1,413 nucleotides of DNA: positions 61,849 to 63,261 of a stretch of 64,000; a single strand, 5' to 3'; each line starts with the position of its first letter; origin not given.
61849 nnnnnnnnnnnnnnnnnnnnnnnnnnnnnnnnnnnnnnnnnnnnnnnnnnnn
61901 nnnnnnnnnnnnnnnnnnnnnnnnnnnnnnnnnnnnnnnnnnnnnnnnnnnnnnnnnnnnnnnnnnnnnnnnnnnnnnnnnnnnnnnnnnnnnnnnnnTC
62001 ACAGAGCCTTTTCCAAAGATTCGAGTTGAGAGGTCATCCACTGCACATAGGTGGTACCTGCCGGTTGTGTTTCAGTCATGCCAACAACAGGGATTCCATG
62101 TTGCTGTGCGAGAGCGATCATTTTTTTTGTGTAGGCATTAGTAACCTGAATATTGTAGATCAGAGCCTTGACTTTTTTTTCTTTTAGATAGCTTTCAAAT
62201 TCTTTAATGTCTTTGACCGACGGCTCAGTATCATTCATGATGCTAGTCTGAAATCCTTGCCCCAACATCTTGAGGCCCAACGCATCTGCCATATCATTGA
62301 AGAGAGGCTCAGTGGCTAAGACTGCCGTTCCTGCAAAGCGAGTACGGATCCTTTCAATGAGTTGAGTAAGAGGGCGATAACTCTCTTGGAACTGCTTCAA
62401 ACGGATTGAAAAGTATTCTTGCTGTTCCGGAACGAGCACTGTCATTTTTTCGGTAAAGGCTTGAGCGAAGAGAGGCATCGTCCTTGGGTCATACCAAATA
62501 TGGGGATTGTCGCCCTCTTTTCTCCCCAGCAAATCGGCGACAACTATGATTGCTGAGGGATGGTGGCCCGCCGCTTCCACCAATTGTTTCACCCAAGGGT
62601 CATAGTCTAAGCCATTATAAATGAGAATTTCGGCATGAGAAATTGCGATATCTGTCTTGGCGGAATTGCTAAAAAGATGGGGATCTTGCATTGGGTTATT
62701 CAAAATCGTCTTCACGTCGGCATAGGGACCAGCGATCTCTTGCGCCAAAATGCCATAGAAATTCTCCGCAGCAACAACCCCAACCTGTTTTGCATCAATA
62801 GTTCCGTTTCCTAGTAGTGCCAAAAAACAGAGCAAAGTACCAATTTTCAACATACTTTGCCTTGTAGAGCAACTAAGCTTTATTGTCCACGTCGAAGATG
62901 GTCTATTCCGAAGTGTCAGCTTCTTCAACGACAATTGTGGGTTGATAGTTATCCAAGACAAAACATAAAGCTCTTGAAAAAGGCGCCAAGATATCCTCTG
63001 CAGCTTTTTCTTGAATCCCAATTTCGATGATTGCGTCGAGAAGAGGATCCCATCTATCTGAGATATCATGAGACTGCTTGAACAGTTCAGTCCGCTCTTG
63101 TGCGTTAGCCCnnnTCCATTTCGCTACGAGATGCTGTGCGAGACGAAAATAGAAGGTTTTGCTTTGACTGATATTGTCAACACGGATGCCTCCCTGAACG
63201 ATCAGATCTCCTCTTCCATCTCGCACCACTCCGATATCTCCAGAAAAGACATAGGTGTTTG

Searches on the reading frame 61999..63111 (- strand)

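Call 13: search_protein_families(library=pfam, proteins=[window:61999-63111:-], max_evalue=0.00001)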
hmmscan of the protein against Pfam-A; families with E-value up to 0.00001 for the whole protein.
window:61999-63111:- (370 aa): 1 family
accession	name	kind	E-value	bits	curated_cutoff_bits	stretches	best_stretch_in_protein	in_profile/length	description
PF01297.22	ZnuA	-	3.9e-43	148.3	29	1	112-369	1-263/263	Zinc-uptake complex component A periplasmic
